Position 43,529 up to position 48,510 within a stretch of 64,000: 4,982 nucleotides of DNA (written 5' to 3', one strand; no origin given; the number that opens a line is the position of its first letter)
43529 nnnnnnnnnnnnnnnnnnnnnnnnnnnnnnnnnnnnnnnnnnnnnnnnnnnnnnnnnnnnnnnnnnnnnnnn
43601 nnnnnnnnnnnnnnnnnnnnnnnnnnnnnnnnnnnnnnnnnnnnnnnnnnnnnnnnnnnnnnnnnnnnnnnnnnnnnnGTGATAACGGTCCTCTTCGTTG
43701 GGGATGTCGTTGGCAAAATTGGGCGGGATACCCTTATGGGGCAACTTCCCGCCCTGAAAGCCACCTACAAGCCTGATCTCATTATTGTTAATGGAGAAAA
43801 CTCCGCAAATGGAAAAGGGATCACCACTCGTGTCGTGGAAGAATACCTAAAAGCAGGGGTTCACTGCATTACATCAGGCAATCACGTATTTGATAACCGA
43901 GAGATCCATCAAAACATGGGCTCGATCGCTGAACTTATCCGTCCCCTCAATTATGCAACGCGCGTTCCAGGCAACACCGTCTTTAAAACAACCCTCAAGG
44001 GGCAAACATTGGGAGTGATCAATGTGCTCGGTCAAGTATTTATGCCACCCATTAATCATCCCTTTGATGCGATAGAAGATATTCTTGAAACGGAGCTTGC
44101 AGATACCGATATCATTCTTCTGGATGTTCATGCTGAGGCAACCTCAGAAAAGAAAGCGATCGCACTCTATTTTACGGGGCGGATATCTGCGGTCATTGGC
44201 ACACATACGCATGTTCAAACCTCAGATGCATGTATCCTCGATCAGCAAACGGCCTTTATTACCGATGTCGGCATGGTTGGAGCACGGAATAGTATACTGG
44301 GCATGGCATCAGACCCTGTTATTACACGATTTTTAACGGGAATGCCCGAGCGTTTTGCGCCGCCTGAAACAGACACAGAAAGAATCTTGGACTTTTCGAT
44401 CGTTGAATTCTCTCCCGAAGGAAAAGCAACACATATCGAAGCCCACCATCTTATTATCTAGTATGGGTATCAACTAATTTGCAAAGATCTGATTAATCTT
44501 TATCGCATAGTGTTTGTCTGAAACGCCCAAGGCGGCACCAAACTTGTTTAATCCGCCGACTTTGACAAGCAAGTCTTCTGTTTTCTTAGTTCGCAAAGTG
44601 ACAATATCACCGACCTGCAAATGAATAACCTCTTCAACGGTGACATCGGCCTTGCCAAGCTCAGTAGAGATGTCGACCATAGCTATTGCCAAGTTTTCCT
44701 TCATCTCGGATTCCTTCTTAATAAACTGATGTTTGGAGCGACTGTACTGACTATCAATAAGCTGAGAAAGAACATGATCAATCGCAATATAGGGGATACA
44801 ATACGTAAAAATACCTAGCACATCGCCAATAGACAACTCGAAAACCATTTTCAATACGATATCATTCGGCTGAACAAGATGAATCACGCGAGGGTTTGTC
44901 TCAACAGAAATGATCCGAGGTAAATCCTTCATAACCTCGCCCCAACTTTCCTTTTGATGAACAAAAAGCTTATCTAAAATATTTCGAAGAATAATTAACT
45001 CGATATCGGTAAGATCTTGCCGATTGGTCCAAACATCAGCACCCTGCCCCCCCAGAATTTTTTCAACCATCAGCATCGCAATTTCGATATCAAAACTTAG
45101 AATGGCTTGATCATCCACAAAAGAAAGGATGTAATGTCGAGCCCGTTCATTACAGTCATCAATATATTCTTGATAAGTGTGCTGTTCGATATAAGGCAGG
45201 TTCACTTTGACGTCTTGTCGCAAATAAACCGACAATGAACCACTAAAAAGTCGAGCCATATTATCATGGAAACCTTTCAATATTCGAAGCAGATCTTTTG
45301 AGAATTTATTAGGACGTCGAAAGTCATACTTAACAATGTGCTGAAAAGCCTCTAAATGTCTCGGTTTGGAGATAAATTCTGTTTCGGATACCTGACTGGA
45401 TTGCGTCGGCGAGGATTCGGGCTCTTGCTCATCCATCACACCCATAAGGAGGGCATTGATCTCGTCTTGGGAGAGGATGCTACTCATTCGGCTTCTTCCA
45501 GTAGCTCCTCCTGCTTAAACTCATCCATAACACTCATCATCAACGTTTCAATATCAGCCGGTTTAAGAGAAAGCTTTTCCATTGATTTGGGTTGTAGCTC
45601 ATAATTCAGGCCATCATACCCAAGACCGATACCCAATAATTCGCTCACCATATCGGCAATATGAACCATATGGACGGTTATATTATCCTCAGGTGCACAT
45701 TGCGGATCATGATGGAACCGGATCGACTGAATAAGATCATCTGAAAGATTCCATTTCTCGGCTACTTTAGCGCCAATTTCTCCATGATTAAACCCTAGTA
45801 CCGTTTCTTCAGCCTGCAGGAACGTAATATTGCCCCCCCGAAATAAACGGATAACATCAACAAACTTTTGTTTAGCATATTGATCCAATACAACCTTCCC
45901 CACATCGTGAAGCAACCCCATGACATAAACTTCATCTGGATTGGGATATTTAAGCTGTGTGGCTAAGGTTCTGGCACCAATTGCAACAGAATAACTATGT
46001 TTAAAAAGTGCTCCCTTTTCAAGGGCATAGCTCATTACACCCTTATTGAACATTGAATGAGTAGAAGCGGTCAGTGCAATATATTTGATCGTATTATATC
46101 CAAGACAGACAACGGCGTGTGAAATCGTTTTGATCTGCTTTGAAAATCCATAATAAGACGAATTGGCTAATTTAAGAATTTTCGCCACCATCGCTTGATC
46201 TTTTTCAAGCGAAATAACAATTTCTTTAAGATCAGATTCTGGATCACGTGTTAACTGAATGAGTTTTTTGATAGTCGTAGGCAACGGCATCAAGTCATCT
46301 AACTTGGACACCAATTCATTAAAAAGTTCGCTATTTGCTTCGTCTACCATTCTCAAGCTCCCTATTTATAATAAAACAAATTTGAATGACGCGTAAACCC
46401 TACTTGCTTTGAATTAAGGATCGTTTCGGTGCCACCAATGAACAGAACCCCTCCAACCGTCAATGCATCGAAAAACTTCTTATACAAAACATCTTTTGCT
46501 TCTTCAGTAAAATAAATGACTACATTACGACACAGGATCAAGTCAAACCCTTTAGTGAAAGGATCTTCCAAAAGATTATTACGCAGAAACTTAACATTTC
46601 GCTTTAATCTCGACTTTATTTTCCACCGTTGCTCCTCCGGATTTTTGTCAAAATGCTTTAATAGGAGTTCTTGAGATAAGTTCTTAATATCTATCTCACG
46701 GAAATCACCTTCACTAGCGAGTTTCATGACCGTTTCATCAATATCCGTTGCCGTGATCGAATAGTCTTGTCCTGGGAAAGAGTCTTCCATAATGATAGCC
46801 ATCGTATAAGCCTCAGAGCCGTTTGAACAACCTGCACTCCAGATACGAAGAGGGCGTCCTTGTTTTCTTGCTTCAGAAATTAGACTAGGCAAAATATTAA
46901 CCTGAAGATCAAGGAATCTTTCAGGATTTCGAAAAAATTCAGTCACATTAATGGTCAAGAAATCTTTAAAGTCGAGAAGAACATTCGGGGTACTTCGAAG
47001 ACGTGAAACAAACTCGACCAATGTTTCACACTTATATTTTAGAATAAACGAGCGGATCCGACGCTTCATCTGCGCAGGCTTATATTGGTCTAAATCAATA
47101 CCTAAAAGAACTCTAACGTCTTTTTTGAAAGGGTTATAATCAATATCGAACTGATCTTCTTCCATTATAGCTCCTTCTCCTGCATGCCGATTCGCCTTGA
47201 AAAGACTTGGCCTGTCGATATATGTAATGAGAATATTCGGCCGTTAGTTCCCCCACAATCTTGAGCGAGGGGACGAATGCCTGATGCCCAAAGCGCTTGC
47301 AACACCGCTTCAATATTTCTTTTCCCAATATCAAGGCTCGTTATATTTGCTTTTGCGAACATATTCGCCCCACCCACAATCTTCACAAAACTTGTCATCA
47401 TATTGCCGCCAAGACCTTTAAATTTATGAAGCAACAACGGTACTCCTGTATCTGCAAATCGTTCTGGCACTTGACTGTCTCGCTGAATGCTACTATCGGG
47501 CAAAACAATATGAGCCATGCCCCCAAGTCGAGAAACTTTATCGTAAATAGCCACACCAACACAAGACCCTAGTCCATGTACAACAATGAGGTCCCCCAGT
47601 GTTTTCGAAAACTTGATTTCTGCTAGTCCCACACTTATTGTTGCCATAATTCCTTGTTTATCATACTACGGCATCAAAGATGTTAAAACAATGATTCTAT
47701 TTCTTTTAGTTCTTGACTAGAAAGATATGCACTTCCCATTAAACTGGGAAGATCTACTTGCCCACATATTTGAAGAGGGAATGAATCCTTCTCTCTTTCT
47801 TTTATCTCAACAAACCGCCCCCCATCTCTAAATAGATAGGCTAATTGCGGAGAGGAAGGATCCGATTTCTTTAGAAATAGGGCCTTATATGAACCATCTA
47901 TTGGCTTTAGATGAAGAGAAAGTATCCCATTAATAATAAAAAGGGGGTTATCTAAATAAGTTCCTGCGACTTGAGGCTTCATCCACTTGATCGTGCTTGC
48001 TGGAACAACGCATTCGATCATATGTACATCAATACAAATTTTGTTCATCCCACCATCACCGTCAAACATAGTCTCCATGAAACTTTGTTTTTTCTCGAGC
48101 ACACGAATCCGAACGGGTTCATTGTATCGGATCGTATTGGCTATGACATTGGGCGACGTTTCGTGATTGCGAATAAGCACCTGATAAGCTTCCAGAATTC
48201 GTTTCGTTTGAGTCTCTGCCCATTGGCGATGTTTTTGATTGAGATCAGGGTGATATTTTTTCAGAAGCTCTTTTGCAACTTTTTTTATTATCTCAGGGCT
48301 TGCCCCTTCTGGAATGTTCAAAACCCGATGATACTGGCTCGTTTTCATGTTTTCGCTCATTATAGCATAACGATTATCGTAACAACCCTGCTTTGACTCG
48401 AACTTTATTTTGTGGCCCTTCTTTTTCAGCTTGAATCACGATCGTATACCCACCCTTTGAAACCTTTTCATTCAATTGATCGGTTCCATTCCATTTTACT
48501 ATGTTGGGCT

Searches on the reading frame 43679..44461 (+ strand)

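Call 49: search_protein_families(library=pfam, proteins=[window:43679-44461:+], max_evalue=0.001)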
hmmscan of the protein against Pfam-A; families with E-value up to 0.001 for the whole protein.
window:43679-44461:+ (260 aa): 2 families
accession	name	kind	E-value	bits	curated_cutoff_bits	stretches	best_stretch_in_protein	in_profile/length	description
PF13277.11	YmdB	-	2.2e-90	302.8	27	1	5-254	1-251/253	YmdB-like protein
PF00149.33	Metallophos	-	1.3e-10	42.4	21.5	1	3-179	2-190/191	Calcineurin-like phosphoesterase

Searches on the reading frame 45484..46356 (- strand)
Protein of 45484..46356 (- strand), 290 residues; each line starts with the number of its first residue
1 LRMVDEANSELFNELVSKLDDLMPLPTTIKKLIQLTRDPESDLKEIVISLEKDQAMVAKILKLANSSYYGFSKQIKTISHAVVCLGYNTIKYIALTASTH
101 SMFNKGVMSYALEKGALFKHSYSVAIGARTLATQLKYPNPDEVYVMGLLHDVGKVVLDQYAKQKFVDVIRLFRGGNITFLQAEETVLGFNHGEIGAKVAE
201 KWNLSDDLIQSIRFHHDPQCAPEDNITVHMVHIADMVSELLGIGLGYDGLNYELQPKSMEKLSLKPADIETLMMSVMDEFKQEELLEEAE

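Call 49: search_protein_families(library=pfam, proteins=[window:45484-46356:-], max_evalue=0.001)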
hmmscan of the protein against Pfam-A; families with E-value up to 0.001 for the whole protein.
window:45484-46356:- (290 aa): 2 families
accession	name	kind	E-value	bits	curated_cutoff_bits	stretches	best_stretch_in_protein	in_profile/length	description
PF08668.18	HDOD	-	1.5e-57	194.7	22.9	1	23-218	2-196/196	HDOD domain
PF01966.28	HD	-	1.9e-12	47.9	22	1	118-236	2-112/116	HD domain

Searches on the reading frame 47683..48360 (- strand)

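Call 49: search_protein_families(library=pfam, proteins=[window:47683-48360:-], max_evalue=0.001)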
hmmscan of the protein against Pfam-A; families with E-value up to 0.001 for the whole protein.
window:47683-48360:- (225 aa): 1 family
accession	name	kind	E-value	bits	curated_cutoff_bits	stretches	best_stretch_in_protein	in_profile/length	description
PF00226.36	DnaJ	-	1.8e-11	44.4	27.8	1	10-64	2-55/63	DnaJ domain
